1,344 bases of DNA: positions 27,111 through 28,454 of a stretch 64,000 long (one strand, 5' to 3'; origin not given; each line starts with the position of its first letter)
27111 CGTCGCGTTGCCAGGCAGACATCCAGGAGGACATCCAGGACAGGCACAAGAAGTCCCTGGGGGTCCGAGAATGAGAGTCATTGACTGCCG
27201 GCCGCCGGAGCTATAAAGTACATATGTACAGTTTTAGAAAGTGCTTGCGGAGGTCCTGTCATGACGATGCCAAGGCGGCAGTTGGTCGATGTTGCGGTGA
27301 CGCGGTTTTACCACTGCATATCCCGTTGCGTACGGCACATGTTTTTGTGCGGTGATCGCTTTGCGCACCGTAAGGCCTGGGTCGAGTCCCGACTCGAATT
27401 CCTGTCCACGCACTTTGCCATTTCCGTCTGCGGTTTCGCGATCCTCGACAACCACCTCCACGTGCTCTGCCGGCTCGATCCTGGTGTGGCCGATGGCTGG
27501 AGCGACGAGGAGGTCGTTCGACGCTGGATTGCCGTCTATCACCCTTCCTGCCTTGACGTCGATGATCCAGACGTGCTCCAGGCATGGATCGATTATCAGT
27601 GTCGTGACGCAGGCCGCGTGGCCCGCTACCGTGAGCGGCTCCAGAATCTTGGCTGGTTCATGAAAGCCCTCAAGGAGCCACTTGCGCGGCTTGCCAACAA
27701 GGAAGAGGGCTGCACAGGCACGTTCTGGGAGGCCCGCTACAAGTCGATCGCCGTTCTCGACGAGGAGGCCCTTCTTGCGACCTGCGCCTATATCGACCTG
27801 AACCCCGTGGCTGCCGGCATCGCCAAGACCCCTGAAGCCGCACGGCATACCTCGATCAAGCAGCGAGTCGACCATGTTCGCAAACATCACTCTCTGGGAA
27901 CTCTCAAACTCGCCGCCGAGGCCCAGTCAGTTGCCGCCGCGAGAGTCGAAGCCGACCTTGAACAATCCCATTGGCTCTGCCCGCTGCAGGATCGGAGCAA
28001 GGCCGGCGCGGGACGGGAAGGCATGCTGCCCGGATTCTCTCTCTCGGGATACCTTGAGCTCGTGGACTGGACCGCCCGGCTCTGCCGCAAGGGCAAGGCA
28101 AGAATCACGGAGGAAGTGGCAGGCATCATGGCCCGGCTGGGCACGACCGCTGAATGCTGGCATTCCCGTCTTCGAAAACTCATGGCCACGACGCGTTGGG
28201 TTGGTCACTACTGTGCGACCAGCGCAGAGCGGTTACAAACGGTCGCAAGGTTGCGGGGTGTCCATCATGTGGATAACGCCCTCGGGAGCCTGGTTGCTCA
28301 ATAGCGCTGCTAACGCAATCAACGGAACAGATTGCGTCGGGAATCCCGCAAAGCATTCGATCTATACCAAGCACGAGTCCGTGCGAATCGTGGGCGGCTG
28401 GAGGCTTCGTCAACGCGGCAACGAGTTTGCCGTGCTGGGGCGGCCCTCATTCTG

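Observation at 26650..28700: Lower-GC islet carrying a RayT/IS200-like HUH-Y1 transposase gene bracketed by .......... copies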

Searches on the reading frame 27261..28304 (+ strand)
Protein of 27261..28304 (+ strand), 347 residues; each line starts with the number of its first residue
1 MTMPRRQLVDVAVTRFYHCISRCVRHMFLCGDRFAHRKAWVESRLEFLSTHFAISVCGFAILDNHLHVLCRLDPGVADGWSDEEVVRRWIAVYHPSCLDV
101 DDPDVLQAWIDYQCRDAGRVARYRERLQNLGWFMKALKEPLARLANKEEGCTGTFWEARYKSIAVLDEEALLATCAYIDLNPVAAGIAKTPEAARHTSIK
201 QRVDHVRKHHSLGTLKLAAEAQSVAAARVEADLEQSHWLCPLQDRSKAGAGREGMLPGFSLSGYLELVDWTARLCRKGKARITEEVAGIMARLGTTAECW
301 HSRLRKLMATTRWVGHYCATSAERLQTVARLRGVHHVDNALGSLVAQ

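Call 4: search_protein_families(library=pfam, proteins=[window:27261-28304:+], max_evalue=0.01)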
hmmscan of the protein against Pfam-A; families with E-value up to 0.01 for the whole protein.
window:27261-28304:+ (347 aa): 1 family
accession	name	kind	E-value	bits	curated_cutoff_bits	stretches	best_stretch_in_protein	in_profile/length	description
PF01797.21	Y1_Tnp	-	0.0022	18.6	23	0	133-179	68-119/121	Transposase IS200 like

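Call 5: search_protein_families(library=ncbifam, proteins=[window:27261-28304:+], max_evalue=0.01)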
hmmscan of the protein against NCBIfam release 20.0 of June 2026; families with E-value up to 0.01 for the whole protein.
window:27261-28304:+ (347 aa): 1 family
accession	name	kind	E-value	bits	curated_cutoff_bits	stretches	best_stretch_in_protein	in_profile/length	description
NF047646.1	REP_Tyr_transpos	equivalog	1.1e-09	38.3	80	1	132-192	74-141/146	REP-associated tyrosine transposase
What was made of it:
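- On RayT / REPtron: 38.3 bits against a cutoff of 80, and only residues 132-192 match (call 5).
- The protein scores 38.3 bits against the NCBIfam REP_Tyr_transpos cutoff of 80 (call 5).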

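Call 11: find_homologous_proteins(query=window:27261-28304:+)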
Query window:27261-28304:+ (347 aa): 2813 proteins with E <= 0.001 among 8000 candidates; the best 120 are listed.
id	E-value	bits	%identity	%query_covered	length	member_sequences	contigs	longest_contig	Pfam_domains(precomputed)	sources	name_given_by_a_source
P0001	1.6e-232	789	98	100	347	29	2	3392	-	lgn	-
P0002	1.7e-213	726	91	100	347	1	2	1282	-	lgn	-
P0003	2.7e-191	653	81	100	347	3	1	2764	PF01797.22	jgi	jgi:REP element-mobilizing transposase RayT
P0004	1.2e-190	651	81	99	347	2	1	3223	PF01797.22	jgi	jgi:REP element-mobilizing transposase RayT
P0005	1.3e-189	648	79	100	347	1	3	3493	PF01797.22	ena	-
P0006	2.3e-189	647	81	99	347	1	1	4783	-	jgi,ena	jgi:REP element-mobilizing transposase RayT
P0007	6.5e-189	645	80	100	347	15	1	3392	PF01797.22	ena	-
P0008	9.6e-189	645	79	100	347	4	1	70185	PF01797.22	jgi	jgi:REP element-mobilizing transposase RayT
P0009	1.1e-188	645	80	100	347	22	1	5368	-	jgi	-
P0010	2.0e-188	644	80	100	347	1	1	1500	PF01797.22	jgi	jgi:REP element-mobilizing transposase RayT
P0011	3.2e-188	643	80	99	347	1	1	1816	PF01797.22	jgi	jgi:hypothetical protein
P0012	5.1e-188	642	79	100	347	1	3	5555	PF01797.22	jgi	jgi:REP element-mobilizing transposase RayT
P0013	6.0e-188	642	79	100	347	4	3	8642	PF01797.22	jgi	jgi:REP element-mobilizing transposase RayT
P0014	8.6e-188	642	80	99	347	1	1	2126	PF01797.22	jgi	jgi:REP element-mobilizing transposase RayT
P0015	1.4e-187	641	80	99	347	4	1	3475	PF01797.22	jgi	jgi:REP element-mobilizing transposase RayT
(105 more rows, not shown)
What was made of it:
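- JGI and COG name the homologues RayT (call 11).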

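Call 12: search_solved_structures(query=window:27261-28304:+, max_evalue=10, show_alignments=3)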
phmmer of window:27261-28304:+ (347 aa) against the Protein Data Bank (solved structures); distinct sequences matched with E-value up to 10: 2.
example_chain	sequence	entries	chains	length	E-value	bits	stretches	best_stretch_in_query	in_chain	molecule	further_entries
3o2p_A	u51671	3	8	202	1.8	10.8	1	71-135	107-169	Defective in cullin neddylation protein 1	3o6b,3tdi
2is9_A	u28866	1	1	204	1.8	10.8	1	71-135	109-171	Defective in cullin neddylation protein 1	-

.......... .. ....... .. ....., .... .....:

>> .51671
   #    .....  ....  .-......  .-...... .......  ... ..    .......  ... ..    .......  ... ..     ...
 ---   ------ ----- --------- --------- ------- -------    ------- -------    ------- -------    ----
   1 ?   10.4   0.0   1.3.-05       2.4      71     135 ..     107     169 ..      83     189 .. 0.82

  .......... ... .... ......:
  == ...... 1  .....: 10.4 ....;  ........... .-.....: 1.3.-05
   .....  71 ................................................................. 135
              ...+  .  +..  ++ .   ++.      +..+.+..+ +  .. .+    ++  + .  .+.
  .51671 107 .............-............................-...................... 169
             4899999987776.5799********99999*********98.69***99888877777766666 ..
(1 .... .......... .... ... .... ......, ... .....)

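Call 13: find_related_loci(query=window:27261-28304:+, collection=genome_contigs, flank=6000)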
Query window:27261-28304:+ (347 aa) in genome_contigs; peptide patterns used: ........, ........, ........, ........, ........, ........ (x = any residue, [..] = any of these).
65 stretches matched a pattern; 29 encode a relative of the query (tblastn E <= 1e-3); 29 distinct loci.
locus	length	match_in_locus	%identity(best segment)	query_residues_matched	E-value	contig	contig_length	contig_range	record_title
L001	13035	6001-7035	79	1-345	0e+0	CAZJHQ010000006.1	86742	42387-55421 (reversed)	MAG TPA_asm: uncultured Candidatus Kuenenia sp. isolate binchicken_co393_75 genome assembly, contig: NODE_87_length_8674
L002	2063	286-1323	79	1-346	0e+0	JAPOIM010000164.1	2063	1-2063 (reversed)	MAG: Planctomycetota bacterium isolate bin36 NODE_164_length_2063_cov_1.781974, whole genome shotgun sequence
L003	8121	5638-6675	79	1-346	0e+0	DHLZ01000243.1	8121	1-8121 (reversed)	MAG TPA_asm: Planctomycetaceae bacterium UBA4655 UBA4655_contig_436, whole genome shotgun sequence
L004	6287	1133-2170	77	1-346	0e+0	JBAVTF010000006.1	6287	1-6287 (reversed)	MAG: Pirellulales bacterium isolate MFD03852_ilm_asm_bin10 k127_63835, whole genome shotgun sequence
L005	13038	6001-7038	77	1-346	0e+0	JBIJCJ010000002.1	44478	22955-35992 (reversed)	MAG: Pirellulales bacterium isolate ME2006-08-18D11_3300042945_group2_bin248 Rohwer_bin1692_scaffold_233_c1, whole genom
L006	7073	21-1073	76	1-346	2e-180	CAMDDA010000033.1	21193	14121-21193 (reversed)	MAG: Candidatus Kuenenia stuttgartiensis isolate MiE-22jul19-122 genome assembly, contig: MiE-22jul19-C2183, whole genom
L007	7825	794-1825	78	1-339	2e-180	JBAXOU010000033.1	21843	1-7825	MAG: Planctomycetota bacterium isolate ELA513 MAG513_33, whole genome shotgun sequence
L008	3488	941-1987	77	1-344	0e+0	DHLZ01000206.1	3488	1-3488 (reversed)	MAG TPA_asm: Planctomycetaceae bacterium UBA4655 UBA4655_contig_2030, whole genome shotgun sequence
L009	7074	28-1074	77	1-344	1e-179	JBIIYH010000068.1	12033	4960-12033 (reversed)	MAG: Pirellulales bacterium isolate ME2005-09-19_3300034101_group2_bin164 Rohwer_bin1690_scaffold_4728_c1, whole genome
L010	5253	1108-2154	77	1-344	0e+0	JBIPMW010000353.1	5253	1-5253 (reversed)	MAG: Crocinitomicaceae bacterium isolate ME2017-07-18_3300034272_group7_bin207 Rohwer_bin786_scaffold_18716_c1, whole ge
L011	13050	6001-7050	77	1-345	1e-177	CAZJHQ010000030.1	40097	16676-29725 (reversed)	MAG TPA_asm: uncultured Candidatus Kuenenia sp. isolate binchicken_co393_75 genome assembly, contig: NODE_494_length_400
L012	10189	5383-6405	71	1-341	2e-173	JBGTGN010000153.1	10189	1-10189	MAG: Pirellulales bacterium isolate JTS-RE216 k141_10731100, whole genome shotgun sequence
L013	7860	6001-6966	78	23-344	4e-168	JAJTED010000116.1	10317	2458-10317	MAG: Planctomycetaceae bacterium isolate 49628_E33.1 Sample_49628_scaffold_6997, whole genome shotgun sequence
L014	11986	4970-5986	70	1-339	2e-158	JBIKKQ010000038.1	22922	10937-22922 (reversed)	MAG: Pirellulales bacterium isolate ME2014-08-05_3300044627_group5_bin114 Rohwer_bin1713_scaffold_1530_c1, whole genome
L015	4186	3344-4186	81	1-276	9e-155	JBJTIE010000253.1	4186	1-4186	MAG: Planctomycetaceae bacterium isolate samp_4313_metabat2_206 samp_4313_1335455, whole genome shotgun sequence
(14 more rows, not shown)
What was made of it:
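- On RayT / REPtron: The family is multi-copy in several MAGs (call 13).
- Copies are multiple, and contigs often break at the gene (call 13).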

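Call 17: find_encoding_contigs(protein=window:27261-28304:+, flank=10000, max_places=10)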
Protein window:27261-28304:+ (347 aa): 8 contigs read that carry it; 7 places shown.
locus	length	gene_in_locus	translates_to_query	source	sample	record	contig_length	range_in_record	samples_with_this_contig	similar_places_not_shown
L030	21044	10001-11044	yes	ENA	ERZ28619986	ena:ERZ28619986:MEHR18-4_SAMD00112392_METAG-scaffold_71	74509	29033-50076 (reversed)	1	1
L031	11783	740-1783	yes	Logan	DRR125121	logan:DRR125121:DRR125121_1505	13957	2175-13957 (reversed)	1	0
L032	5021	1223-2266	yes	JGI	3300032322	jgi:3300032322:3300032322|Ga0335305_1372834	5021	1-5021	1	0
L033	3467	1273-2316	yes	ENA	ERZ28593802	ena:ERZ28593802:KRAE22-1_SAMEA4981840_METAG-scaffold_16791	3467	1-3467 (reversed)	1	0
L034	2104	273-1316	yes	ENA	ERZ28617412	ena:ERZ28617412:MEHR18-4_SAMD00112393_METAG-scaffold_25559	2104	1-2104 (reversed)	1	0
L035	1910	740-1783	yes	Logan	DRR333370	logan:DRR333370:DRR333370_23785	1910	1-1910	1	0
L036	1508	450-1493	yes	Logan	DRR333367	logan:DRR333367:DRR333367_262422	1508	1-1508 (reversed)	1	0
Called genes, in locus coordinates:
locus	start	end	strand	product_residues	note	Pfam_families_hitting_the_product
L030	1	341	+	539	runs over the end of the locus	PF13442:Cytochrome_CBB3 (faint), PF07635:PSCyt1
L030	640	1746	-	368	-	PF07498:Rho_N (weak), PF16258:DUF4912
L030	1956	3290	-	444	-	PF13428:TPR_14 (faint), PF14559:TPR_19 (faint), PF00515:TPR_1 (faint), PF13424:TPR_12 (weak), PF13432:TPR_16, PF07719:TPR_2 (weak), PF13174:TPR_6 (weak), PF03118:RNA_pol_A_CTD, +5 more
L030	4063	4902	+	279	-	PF00793:DAHP_synth_1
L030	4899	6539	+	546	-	-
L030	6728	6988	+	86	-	PF01197:Ribosomal_L31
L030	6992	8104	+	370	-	PF03462:PCRF, PF00472:RF-1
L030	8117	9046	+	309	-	PF17827:PrmC_N, PF05175:MTS, PF06325:PrmA, PF01170:UPF0020 (weak), PF13847:Methyltransf_31, PF08241:Methyltransf_11, PF08242:Methyltransf_12, PF13649:Methyltransf_25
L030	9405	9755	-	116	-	PF00166:Cpn10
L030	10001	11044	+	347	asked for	-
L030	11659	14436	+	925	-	PF13567:DUF4131, PF03772:Competence, PF00753:Lactamase_B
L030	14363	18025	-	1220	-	PF05140:ResB, PF01578:Cytochrom_C_asm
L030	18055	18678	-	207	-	-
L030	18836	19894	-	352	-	PF12728:HTH_17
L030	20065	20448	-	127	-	-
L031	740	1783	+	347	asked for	-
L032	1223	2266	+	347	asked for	-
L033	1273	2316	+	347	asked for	-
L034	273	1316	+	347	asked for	-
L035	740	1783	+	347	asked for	-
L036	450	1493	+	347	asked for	-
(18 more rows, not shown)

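Call 29: search_protein_representatives(protein=window:27261-28304:+)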
Query: 347 residues. Proteins with E-value up to 0.001 (for the whole library): 8918; up to 1e-10: 4214; up to 1e-30: 877. The best 150 are listed.
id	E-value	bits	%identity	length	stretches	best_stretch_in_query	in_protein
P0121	1.3e-106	373.1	52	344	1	1-342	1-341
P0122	2.4e-103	362.3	52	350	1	1-339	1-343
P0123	1.8e-99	349.6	51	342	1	1-340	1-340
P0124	1.8e-87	310.1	63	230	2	3-152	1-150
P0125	2.1e-85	303.3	45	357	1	1-340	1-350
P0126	5.9e-82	292.0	46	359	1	1-342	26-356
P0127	1.7e-81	290.4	46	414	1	1-307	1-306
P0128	6.0e-81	288.6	44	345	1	2-342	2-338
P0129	7.7e-81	288.3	67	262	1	29-210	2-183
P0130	8.2e-78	278.3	43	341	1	1-342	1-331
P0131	6.3e-77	275.4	55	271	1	92-337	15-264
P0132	9.5e-77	274.8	51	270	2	1-210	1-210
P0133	1.5e-74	267.6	43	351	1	1-309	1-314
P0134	2.9e-74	266.6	43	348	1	1-342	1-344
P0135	6.8e-74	265.4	48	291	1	56-342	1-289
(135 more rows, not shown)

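Call 40: search_dna_similar(query=window:27261-28304:+, collection=plasmids, mode=protein, max_rows=30)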
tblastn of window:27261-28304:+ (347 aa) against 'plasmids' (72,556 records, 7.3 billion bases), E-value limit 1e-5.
Records with a match: 14; places in all: 28; records where one place covers at least 80% of the query: 13.
Best place of each record, by identity: <60% 14.
By first word of the organism name: Pseudoalteromonas 7; Photobacterium 1; Vibrio 1; Shewanella 1; Catenovulum 1; Aeromonas 1; Saccharobesus 1; Pseudomonas 1.
By predicted mobility (MOB-suite, as given by PLSDB): non-mobilizable 13; conjugative 1.
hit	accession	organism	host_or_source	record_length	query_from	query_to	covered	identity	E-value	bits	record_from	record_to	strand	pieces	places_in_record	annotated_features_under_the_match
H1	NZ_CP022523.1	Pseudoalteromonas sp. NC201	pure culture,sea water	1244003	1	327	94%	36.4%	2e-49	184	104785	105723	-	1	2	none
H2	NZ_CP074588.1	Pseudoalteromonas piscicida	mixed culture,water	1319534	1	327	94%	35.8%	1e-48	182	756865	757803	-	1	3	none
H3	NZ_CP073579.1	Photobacterium sp. GJ3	-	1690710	1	302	87%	38.0%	2e-57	207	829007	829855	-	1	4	record has no annotation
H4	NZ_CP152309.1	Vibrio tritonius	-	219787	1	294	85%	38.8%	2e-51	190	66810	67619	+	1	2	transposase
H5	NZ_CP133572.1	Pseudoalteromonas sp. HL-AS2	sediment core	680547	1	300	86%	37.3%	3e-51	190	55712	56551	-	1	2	transposase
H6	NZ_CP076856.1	Shewanella decolorationis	sludge,sludge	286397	1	300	86%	36.9%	2e-49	184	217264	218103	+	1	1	hypothetical protein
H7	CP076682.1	Pseudoalteromonas shioyasakiensis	isolated microorganism,Ocean water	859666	1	300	86%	36.8%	2e-45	172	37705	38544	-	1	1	transposase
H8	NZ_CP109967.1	Catenovulum adriaticum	algae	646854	1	300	86%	36.7%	6e-53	194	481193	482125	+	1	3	transposase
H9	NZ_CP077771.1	Pseudoalteromonas shioyasakiensis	Haliotis discus hannai,plate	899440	1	300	86%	36.5%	8e-47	177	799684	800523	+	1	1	transposase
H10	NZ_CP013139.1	Pseudoalteromonas sp. Bsw20308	seawater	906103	1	300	86%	36.5%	1e-45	174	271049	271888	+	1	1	transposase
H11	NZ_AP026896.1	Aeromonas caviae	Microbe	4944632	1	300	86%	36.3%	2e-50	187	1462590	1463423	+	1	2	none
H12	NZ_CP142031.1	Pseudoalteromonas sp. CuT4-3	whole organism,deep-sea sediment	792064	1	300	86%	36.2%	2e-49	185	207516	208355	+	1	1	transposase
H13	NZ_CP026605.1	Saccharobesus litoralis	algae mud,microbial mat/biofilm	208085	1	300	86%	35.8%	6e-50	186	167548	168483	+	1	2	transposase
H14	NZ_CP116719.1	Pseudomonas aeruginosa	Homo sapiens,urine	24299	125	212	25%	38.6%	1e-6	58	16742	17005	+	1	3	transposase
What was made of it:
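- Alteromonadales and Vibrionales homologues match at 36-39% identity over 85-94% of the length (call 40).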

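Call 41: get_annotated_region(hit=H4, flank=1500)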
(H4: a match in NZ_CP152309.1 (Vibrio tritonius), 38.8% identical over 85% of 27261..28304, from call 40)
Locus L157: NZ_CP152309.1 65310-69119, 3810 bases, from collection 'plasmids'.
description: Vibrio tritonius strain JCM 16457 isolate MA35 plasmid pMA35, complete sequence
organism: Vibrio tritonius (NCBI taxid 1435069)
taxonomy: Bacteria; Pseudomonadota; Gammaproteobacteria; Vibrionales; Vibrionaceae; Vibrio; Vibrio tritonius
host: -; source: -; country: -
typing (MOB-suite, as given by PLSDB): non-mobilizable
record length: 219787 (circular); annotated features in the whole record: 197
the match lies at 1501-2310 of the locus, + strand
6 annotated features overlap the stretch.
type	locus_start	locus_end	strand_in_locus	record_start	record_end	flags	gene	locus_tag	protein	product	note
CDS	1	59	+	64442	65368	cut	-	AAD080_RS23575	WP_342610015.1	sugar kinase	-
CDS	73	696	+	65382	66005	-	-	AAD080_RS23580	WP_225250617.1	bifunctional 4-hydroxy-2-oxoglutarate aldolase/2-dehydro-3-deoxy-phosphogluconate aldolase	-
CDS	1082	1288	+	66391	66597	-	-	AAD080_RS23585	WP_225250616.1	hypothetical protein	-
CDS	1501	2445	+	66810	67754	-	-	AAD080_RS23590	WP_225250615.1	transposase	GO:0006313 - DNA transposition [Evidence IEA]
CDS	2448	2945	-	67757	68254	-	-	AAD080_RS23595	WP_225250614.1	GGDEF domain-containing protein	-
CDS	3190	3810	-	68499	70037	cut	-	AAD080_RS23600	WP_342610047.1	GDSL-type esterase/lipase family protein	-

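Call 42: get_annotated_region(hit=H6, flank=1500)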
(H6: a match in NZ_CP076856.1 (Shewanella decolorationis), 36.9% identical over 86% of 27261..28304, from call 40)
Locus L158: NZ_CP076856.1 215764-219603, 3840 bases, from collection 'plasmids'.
description: Shewanella decolorationis strain Ni1-3 plasmid pNi1-3, complete sequence
organism: Shewanella decolorationis (NCBI taxid 256839)
taxonomy: Bacteria; Pseudomonadota; Gammaproteobacteria; Alteromonadales; Shewanellaceae; Shewanella; Shewanella decolorationis
host: -; source: sludge,sludge; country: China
typing (MOB-suite, as given by PLSDB): conjugative; replicon rep_cluster_493; relaxase MOBH; mating-pair formation MPF_F
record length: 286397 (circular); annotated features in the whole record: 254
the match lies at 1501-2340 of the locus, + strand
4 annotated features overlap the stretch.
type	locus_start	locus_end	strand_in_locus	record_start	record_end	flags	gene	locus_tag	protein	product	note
CDS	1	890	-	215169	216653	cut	-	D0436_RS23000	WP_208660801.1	serine hydrolase domain-containing protein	-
CDS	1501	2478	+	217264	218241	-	-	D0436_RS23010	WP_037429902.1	hypothetical protein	-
CDS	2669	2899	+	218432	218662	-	-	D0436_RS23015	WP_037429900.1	LysR substrate-binding domain-containing protein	-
CDS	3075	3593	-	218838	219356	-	-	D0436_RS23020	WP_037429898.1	hypothetical protein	-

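Call 43: get_annotated_region(hit=H8, flank=1500)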
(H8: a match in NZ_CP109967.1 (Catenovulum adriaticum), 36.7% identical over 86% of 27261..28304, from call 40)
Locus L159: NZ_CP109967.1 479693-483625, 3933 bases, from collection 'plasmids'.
description: Catenovulum adriaticum strain TS8 plasmid pCadTS8_2, complete sequence
organism: Catenovulum adriaticum (NCBI taxid 2984846)
taxonomy: Bacteria; Pseudomonadota; Gammaproteobacteria; Alteromonadales; Alteromonadaceae; Catenovulum; Catenovulum adriaticum
host: -; source: algae; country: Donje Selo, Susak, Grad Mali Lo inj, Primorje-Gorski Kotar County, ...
typing (MOB-suite, as given by PLSDB): non-mobilizable
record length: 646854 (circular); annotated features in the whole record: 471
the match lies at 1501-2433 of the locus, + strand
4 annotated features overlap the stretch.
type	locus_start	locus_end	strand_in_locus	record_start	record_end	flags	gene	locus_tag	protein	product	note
CDS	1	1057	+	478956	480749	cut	-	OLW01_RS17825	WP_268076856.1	malectin domain-containing carbohydrate-binding protein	-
CDS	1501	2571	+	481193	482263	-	-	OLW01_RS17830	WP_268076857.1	transposase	-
CDS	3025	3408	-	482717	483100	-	-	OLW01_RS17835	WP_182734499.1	hypothetical protein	-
CDS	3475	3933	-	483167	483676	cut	-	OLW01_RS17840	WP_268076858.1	hypothetical protein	-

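Call 44: get_annotated_region(hit=H5, flank=1500)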
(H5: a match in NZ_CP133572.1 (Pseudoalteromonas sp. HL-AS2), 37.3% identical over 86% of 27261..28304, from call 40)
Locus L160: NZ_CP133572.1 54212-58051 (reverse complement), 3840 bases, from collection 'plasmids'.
description: Pseudoalteromonas sp. HL-AS2 plasmid unnamed, complete sequence
organism: Pseudoalteromonas sp. HL-AS2 (NCBI taxid 3071082)
taxonomy: Bacteria; Pseudomonadota; Gammaproteobacteria; Alteromonadales; Pseudoalteromonadaceae; Pseudoalteromonas; Pseudoalteromonas sp. HL-AS2
host: -; source: sediment core; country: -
typing (MOB-suite, as given by PLSDB): non-mobilizable
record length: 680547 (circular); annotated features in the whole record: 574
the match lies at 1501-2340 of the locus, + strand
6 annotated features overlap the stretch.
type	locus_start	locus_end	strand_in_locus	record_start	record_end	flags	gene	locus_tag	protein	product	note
CDS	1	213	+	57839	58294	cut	-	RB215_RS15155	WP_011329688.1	YaiI/YqxD family protein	-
CDS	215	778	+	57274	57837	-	-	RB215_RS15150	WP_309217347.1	hypothetical protein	-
CDS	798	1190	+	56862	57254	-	-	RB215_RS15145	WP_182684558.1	ACT domain-containing protein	-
CDS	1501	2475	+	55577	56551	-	-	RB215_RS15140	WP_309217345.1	transposase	-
CDS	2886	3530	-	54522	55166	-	-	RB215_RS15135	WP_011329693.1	LysE family translocator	-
CDS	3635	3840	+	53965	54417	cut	-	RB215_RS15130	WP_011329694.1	Lrp/AsnC family transcriptional regulator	-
